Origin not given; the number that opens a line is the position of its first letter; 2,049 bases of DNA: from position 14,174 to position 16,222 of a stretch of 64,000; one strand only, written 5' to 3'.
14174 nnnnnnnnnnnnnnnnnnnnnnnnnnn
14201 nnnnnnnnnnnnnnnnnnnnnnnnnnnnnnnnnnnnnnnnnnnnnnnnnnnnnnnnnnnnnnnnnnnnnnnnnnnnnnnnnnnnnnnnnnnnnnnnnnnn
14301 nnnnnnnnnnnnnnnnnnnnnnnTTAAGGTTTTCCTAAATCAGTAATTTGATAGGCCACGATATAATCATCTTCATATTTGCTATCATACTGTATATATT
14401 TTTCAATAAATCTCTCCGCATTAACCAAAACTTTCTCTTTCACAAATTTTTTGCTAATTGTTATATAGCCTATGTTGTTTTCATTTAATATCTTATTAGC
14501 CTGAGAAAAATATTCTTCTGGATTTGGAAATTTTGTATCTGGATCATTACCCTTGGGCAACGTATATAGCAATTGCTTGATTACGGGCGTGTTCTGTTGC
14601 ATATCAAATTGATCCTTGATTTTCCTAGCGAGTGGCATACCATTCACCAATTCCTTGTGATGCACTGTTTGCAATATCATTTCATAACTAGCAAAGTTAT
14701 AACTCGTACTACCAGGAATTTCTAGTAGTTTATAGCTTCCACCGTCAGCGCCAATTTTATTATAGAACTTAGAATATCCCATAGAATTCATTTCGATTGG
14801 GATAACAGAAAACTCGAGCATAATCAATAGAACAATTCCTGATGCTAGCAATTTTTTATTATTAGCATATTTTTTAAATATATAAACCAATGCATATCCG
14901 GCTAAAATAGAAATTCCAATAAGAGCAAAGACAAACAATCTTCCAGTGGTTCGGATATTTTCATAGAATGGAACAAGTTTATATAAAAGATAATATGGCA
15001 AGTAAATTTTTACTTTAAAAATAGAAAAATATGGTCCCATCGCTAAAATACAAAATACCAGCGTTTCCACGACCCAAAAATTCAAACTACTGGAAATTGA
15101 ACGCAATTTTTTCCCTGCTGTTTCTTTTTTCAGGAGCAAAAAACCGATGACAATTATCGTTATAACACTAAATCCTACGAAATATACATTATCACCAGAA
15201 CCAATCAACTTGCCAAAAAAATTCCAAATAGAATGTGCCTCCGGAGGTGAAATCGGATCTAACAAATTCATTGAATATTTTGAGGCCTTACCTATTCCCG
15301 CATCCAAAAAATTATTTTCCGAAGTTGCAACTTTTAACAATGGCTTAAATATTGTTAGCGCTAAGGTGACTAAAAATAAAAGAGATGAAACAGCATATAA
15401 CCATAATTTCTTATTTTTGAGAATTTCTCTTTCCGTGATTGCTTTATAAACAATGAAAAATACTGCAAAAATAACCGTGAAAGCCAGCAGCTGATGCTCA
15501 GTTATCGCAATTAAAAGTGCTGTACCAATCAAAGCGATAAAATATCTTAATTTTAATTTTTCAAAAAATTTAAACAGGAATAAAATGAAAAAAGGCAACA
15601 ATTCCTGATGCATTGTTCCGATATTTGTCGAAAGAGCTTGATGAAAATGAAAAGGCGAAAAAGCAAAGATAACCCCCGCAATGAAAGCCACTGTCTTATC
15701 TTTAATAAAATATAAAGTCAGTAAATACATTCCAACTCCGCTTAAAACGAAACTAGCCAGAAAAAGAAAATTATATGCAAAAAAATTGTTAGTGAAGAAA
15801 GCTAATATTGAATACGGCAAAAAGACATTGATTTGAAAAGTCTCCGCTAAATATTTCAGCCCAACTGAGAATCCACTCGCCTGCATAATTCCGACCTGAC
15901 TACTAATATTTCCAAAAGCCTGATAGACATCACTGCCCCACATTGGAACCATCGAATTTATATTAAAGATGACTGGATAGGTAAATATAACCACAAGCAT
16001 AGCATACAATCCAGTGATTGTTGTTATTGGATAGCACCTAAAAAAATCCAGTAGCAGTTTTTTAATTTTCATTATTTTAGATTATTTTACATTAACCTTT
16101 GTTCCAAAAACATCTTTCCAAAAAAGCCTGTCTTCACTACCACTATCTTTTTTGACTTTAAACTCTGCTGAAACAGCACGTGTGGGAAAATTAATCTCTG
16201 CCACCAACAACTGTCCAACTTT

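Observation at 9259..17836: Tandemly duplicated GT-C plus membrane metallophosphoesterase two-gene modules in one operon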

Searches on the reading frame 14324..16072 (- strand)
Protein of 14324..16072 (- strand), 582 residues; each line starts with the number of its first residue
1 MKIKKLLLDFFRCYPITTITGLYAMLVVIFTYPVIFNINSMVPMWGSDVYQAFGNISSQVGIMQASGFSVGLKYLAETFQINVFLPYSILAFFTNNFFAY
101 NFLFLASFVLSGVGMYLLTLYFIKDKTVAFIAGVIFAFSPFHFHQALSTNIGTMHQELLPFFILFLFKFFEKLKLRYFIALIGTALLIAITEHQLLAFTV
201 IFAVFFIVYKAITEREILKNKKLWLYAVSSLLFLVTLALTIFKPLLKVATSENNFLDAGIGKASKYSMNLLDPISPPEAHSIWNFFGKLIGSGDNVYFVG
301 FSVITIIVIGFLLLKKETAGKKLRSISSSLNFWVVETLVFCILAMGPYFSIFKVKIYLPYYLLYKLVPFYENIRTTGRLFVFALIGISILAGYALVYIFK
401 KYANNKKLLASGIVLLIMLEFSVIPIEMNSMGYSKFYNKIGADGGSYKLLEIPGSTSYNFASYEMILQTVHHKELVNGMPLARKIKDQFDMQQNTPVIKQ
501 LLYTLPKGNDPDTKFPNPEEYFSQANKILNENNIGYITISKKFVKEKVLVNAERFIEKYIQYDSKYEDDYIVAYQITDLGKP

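Call 4: search_protein_families(library=pfam, proteins=[window:14324-16072:-], max_evalue=0.01)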
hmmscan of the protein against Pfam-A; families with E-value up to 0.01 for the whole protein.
window:14324-16072:- (582 aa): 0 families

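Call 5: search_protein_families(library=ncbifam, proteins=[window:14324-16072:-], max_evalue=0.01)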
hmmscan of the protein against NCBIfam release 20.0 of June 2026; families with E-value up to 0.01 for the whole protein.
window:14324-16072:- (582 aa): 0 families

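Call 29: find_homologous_proteins(query=window:14324-16072:-, max_evalue=0.001)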
Query window:14324-16072:- (582 aa): 145 proteins with E <= 0.001 among 8000 candidates; the best 120 are listed.
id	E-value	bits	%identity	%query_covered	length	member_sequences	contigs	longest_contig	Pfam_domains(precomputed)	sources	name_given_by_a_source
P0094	0.0e+0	1269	100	100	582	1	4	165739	PF19830.5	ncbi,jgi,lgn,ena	jgi:hypothetical protein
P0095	0.0e+0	1108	85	100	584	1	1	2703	PF19830.5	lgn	-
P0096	0.0e+0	1105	86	100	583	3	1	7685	PF19830.5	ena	-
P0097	1.4e-176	607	50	98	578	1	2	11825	PF19830.5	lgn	-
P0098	6.0e-176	605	51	99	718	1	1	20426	-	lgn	-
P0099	1.3e-174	601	51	97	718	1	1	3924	-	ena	-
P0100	1.7e-173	597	50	96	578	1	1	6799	PF19830.5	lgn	-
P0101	2.2e-172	593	50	98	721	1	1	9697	-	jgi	jgi:hypothetical protein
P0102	5.6e-172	592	50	99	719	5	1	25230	-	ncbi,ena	-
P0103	3.6e-170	586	49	98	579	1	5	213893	PF19830.5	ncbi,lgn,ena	-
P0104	5.7e-169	582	48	98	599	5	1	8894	-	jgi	-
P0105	4.5e-168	579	48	98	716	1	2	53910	-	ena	-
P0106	4.7e-168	579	49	95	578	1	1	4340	-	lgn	-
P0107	3.0e-167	576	48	97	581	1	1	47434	PF19830.5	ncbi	-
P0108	8.9e-166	571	49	96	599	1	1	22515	-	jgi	jgi:hypothetical protein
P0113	5.5e-162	559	47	95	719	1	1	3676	PF19830.5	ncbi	-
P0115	5.1e-161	556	52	93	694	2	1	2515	PF19830.5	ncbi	ncbi:MAG: hypothetical protein WCJ51_04890, partial [Candidatus Moraniibacteriota bacterium]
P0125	6.6e-158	545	46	99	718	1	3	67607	PF19830.5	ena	-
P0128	3.2e-156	540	45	98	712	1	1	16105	PF19830.5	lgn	-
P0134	1.2e-147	512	43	99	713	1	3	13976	PF19830.5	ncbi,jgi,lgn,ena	ncbi:MAG: hypothetical protein WCJ51_02500 [Candidatus Moraniibacteriota bacterium]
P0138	1.8e-141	491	42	98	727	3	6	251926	-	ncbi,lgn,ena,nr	ncbi:MAG TPA: hypothetical protein DEA43_03570 [Candidatus Moranbacteria bacterium]|nr:hypothetical 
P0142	4.9e-136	473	40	98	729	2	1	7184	PF19830.5,PF13231.13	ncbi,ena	-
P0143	1.8e-135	471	40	98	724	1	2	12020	PF19830.5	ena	-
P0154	2.2e-110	389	38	96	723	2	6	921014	PF19830.5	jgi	jgi:hypothetical protein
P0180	2.0e-104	369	38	91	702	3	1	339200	PF19830.5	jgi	jgi:hypothetical protein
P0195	2.1e-97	346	37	96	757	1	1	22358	PF19830.5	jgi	jgi:hypothetical protein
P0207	6.0e-77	278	31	96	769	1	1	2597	PF19830.5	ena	-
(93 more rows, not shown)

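Call 34: search_solved_structures(query=A2, max_evalue=1)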
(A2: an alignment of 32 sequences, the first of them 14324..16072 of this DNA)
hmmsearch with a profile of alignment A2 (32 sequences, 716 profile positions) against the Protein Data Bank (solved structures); distinct sequences matched with E-value up to 1: 2.
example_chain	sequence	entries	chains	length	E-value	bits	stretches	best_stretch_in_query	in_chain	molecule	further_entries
7zmy_A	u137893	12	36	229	0.63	11.4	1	189-262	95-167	xenorhodopsin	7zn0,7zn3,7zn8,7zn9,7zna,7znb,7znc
7zng_A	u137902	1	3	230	0.63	11.4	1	189-262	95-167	xenorhodopsin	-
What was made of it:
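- Tried and rejected: Sequence-profile search of the 582-aa family against PDB found nothing meaningful (call 34).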

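Call 48: predict_structure(alignment_id=A2)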
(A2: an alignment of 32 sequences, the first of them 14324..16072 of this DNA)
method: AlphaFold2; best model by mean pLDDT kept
length: 582 residues; sequences in the alignment: 32
mean_pLDDT: 88.4   pTM: 0.88
mean pLDDT of the five models: 88.4, 88.3, 86.2, 85.9, 85.0
residues with pLDDT >= 90: 337; 70-90: 219; 50-70: 22; < 50: 4
segments of 3 or more residues with pLDDT < 50: 150-152
pLDDT, mean of each block of 10 residues (from residue 1): 76 88 95 93 84 89 93 89 87 93 94 98 95 96 77 75 96 94 90 87 94 89 91 86 83 77 87 82 74 79 95 76 69 96 92 89 90 88 97 95 93 95 86 92 90 90 90 85 74 90 88 79 90 94 92 94 95 92 53
secondary structure, 60 per line:
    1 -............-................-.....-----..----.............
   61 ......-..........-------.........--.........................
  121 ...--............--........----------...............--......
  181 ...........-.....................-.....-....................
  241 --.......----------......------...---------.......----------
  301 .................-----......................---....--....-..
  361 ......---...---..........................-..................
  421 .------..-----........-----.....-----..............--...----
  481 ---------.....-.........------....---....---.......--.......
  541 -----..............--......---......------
elements in order: H2-13 H15-30 H32-36 H48-66 H68-77 H85-93 H96-123 H126-137 H140-147 H158-172 H175-191 H193-213 H215-219 H221-240 H243-249 H260-265 H284-290 H301-317 H323-344 E348-351 E354-357 H359-366 H376-401 H403-421 H435-442 E448-452 H458-471 E474-476 H490-494 H496-504 H511-514 H518-521 H525-531 E534-540 H546-559 E562-567 E571-576
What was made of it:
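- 14324..16072 (-): 582-aa polytopic protein of the DUF6311 family, with a GT-C fold. It is the fourth GT-C-fold protein in the operon. AlphaFold2 model pLDDT 88.4 (call 48).
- On DUF6311 (PF19830) / GT-C fold: the 582-aa protein: Model pLDDT 88.4 (call 48).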

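Call 51: fold_search(model_id=the predicted structure, library=pdb)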
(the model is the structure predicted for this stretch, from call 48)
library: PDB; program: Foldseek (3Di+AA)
matches with E <= 10: 187; with E <= 0.001: 18
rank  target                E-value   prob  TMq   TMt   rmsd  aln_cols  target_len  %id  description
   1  7zlh_A                4.5e-06  1.00  0.48  0.44  16.6       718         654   11  Cryo-EM structure of C-mannosyltransferase CeDPY19, in apo state, bound to CMT2-Fab and anti-Fab nanobody (released 2023-01-11)
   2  9n9j_I                5.3e-06  1.00  0.48  0.42  10.3       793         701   10  Structure of a GRP94 folding intermediate engaged with a CCDC134- and FKBP11-bound secretory translocon (released 2025-11-19)
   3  7zli_A                5.5e-06  1.00  0.47  0.43  16.5       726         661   11  Cryo-EM structure of C-mannosyltransferase CeDPY19, in complex with Dol25-P-Man and bound to CMT2-Fab and anti-Fab nan (released 2023-01-11)
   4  8b6l_I                7.9e-06  1.00  0.51  0.44  18.3       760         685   12  Subtomogram average of the human Sec61-TRAP-OSTA-translocon (released 2022-12-07)
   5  7zlg_A                9.0e-06  1.00  0.49  0.44  16.1       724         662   10  Cryo-EM structure of C-mannosyltransferase CeDPY19, in complex with acceptor peptide and bound to CMT2-Fab and anti-Fa (released 2023-01-11)
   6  8pn9_A                9.8e-06  1.00  0.46  0.42  11.1       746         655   10  Structure of human oligosaccharyltransferase OST-A complex bound to NGI-1 (released 2024-05-08)
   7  5ogl_A                1.2e-05  1.00  0.50  0.43  11.3       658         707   12  Structure of bacterial oligosaccharyltransferase PglB in complex with an acceptor peptide and an lipid-linked oligosac (released 2017-10-25)
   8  8agc_A                1.3e-05  1.00  0.47  0.41  10.5       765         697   10  Structure of yeast oligosaccharylransferase complex with lipid-linked oligosaccharide and non-acceptor peptide bound (released 2022-12-07)
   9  6ezn_F                1.5e-05  1.00  0.54  0.49  12.0       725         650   11  Cryo-EM structure of the yeast oligosaccharyltransferase (OST) complex (released 2018-01-17)
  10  3wak                  1.7e-05  1.00  0.39  0.29  14.3       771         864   12  Crystal structure of the Archaeoglobus fulgidus oligosaccharyltransferase (O29867_ARCFU) in the apo form (released 2013-10-30)
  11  6ftg_5                2.2e-05  1.00  0.44  0.41  14.1       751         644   10  Subtomogram average of OST-containing ribosome-translocon complexes from canine rough microsomal membranes (released 2018-03-21)
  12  6gxc_A                2.9e-05  1.00  0.50  0.43  11.0       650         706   12  Bacterial oligosaccharyltransferase PglB in complex with an inhibitory peptide and a reactive lipid-linked oligosaccha (released 2018-11-14)
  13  3rce_A                3.6e-05  1.00  0.50  0.43  11.2       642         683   12  Bacterial oligosaccharyltransferase PglB (released 2011-06-15)
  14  8if8_B                4.9e-05  1.00  0.46  0.44  12.9       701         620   11  Arabinosyltransferase AftA (released 2023-05-31)
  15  6s7o_A                5.1e-05  1.00  0.53  0.48  12.0       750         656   11  Cryo-EM structure of human oligosaccharyltransferase complex OST-A (released 2019-12-18)
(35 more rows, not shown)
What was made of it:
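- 14324..16072 (-): The top 19 Foldseek PDB hits are all GT-C enzymes: DPY19, STT3/PglB/AglB, AftA, ALG12, ALG9 (call 51).
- On DUF6311 (PF19830) / GT-C fold: the 582-aa protein: The top 19 Foldseek hits are all GT-C enzymes, with E from 4.5e-6 to 1.5e-2 and TM-score 0.39-0.55 (call 51).
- Checked: The 582-aa protein is itself GT-C-fold (calls 48, 51).
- GT-C fold of the 582-aa protein: calls 48, 51.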

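Call 80: find_encoding_contigs(protein=P0103, flank=9000, max_places=1)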
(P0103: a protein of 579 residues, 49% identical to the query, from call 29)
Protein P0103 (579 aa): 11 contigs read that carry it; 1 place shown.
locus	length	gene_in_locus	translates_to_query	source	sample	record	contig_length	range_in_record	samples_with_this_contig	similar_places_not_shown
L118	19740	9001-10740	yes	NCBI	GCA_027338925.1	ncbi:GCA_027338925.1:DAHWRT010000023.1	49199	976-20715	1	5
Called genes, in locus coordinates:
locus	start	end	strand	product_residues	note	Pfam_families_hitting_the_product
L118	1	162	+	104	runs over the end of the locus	PF06348:DUF1059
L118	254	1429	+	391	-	PF13439:Glyco_transf_4, PF13579:Glyco_trans_4_4, PF20706:GT4-conflict, PF00534:Glycos_transf_1, PF13692:Glyco_trans_1_4, PF13524:Glyco_trans_1_2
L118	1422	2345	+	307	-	PF03706:LPG_synthase_TM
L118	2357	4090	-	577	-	PF13231:PMT_2 (weak)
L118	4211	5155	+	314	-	PF00535:Glycos_transf_2, PF10111:Glyco_tranf_2_2 (faint)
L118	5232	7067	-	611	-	PF02366:PMT (weak), PF13231:PMT_2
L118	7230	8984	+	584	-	PF02366:PMT, PF13231:PMT_2 (weak)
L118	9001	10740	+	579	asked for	PF19830:DUF6311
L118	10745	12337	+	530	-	PF13231:PMT_2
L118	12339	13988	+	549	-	PF13231:PMT_2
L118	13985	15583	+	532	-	PF13231:PMT_2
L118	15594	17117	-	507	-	PF01943:Polysacc_synt, PF13440:Polysacc_synt_3, PF03023:MurJ, PF01554:MatE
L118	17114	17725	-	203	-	PF02223:Thymidylate_kin (weak)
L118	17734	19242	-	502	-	PF01139:RtcB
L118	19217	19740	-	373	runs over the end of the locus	PF13439:Glyco_transf_4 (weak), PF00534:Glycos_transf_1, PF13692:Glyco_trans_1_4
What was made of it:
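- A syntenic GT-C array lacks MPEs entirely (L118, call 80). An MPE-free syntenic array exists (call 80).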

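Call 81: find_encoding_contigs(protein=P0138, flank=9000, max_places=1)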
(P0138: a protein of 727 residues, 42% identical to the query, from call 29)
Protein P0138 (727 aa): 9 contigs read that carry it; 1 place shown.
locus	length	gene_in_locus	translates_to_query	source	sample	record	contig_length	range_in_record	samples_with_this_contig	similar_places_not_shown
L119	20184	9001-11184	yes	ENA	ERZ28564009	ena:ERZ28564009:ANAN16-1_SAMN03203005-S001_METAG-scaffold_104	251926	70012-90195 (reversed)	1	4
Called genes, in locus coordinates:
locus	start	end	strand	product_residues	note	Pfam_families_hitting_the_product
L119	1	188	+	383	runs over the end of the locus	PF13439:Glyco_transf_4, PF20706:GT4-conflict, PF00534:Glycos_transf_1, PF13692:Glyco_trans_1_4, PF13524:Glyco_trans_1_2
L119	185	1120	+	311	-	PF03706:LPG_synthase_TM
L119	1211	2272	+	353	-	PF00149:Metallophos, PF12850:Metallophos_2 (weak)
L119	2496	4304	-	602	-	PF02366:PMT (weak), PF13231:PMT_2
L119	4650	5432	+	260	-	PF00149:Metallophos, PF12850:Metallophos_2 (weak)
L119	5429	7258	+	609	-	PF02366:PMT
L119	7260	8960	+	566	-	PF02366:PMT (weak), PF13231:PMT_2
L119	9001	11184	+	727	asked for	-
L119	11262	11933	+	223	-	-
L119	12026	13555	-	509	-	PF01943:Polysacc_synt, PF13440:Polysacc_synt_3, PF03023:MurJ, PF01554:MatE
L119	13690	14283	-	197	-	PF02223:Thymidylate_kin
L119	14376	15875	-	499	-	PF01139:RtcB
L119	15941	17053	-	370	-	PF00534:Glycos_transf_1, PF13692:Glyco_trans_1_4, PF13524:Glyco_trans_1_2 (weak)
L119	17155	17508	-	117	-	-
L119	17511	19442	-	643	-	PF07760:DUF1616, PF20176:DUF6541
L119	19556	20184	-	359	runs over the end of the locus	PF13439:Glyco_transf_4, PF20706:GT4-conflict (weak), PF00534:Glycos_transf_1, PF13692:Glyco_trans_1_4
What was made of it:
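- MPEs are present in some syntenic arrays and absent in others, as expected for structure-modifying accessory enzymes (calls 80, 81).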

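Call 82: find_encoding_contigs(protein=P0154, flank=9000, max_places=1)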
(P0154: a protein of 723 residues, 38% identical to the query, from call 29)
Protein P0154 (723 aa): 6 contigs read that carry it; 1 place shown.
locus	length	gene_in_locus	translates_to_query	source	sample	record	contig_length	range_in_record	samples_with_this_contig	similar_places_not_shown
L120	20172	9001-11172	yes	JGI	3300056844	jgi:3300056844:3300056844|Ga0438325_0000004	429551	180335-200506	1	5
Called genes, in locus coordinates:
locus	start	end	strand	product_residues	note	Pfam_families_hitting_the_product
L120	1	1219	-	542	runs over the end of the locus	-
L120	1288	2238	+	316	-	PF00535:Glycos_transf_2, PF10111:Glyco_tranf_2_2 (weak)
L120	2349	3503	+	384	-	PF13439:Glyco_transf_4, PF13579:Glyco_trans_4_4, PF00534:Glycos_transf_1, PF13692:Glyco_trans_1_4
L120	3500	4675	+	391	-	PF00534:Glycos_transf_1, PF13692:Glyco_trans_1_4, PF13524:Glyco_trans_1_2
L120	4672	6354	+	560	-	PF00535:Glycos_transf_2, PF13641:Glyco_tranf_2_3, PF00149:Metallophos, PF12850:Metallophos_2 (weak)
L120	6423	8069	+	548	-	-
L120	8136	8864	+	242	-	PF00535:Glycos_transf_2, PF10111:Glyco_tranf_2_2, PF13641:Glyco_tranf_2_3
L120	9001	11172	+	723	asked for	PF19830:DUF6311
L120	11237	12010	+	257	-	PF00657:Lipase_GDSL, PF13472:Lipase_GDSL_2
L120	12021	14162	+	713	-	PF02629:CoA_binding, PF13380:CoA_binding_2, PF13607:Succ_CoA_lig, PF19045:Ligase_CoA_2, PF13549:ATP-grasp_5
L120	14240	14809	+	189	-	PF00072:Response_reg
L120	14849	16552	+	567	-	PF01368:DHH, PF02272:DHHA1, PF17768:RecJ_OB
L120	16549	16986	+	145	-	PF00075:RNase_H, PF13456:RVT_3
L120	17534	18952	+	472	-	PF13727:CoA_binding_3 (weak), PF02397:Bac_transf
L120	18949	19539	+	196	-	PF09335:VTT_dom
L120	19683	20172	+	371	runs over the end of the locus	PF13439:Glyco_transf_4, PF00534:Glycos_transf_1, PF13692:Glyco_trans_1_4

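Call 86: search_protein_families(library=pfam, proteins=[L120:4672-6354:+, L120:6423-8069:+, L119:1211-2272:+, L119:4650-5432:+, L118:10745-12337:+], max_evalue=0.001)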
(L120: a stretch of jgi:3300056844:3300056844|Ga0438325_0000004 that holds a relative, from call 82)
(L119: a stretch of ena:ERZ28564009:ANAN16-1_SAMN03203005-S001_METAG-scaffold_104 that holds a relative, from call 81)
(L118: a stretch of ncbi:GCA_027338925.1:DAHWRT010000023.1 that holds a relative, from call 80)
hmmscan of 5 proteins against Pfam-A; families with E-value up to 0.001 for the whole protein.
L120:4672-6354:+ (560 aa): 5 families
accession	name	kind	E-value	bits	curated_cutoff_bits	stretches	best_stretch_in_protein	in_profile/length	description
PF00535.33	Glycos_transf_2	-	1.6e-24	87.1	23.3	1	6-178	2-166/168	Glycosyl transferase family 2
PF00149.33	Metallophos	-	8.4e-16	59.4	21.5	1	343-521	3-189/191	Calcineurin-like phosphoesterase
PF13641.12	Glyco_tranf_2_3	-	2.5e-14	54.3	27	1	4-224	3-214/230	Glycosyltransferase like family 2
PF12850.12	Metallophos_2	-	6.4e-07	29.9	27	1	343-534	3-130/154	Calcineurin-like phosphoesterase superfamily domain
PF13632.12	Glyco_trans_2_3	-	2.5e-06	27.9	27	1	86-250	1-145/198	Glycosyl transferase family group 2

L120:6423-8069:+ (548 aa): 0 families

L119:1211-2272:+ (353 aa): 2 families
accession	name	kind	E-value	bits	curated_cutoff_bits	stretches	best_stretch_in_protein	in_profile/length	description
PF00149.33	Metallophos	-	3.7e-14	54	21.5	1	26-212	3-190/191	Calcineurin-like phosphoesterase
PF12850.12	Metallophos_2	-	1.6e-08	35.1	27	1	26-221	3-127/154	Calcineurin-like phosphoesterase superfamily domain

L119:4650-5432:+ (260 aa): 2 families
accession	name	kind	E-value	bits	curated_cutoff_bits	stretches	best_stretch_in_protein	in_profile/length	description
PF00149.33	Metallophos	-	4.2e-18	66.9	21.5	1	36-226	2-190/191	Calcineurin-like phosphoesterase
PF12850.12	Metallophos_2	-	2.6e-06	28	27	1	36-230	2-122/154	Calcineurin-like phosphoesterase superfamily domain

L118:10745-12337:+ (530 aa): 1 family
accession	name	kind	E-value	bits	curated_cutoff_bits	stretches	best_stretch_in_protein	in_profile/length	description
PF13231.12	PMT_2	-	1.1e-08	35.9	26.1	1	76-227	4-155/160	Dolichyl-phosphate-mannose-protein mannosyltransferase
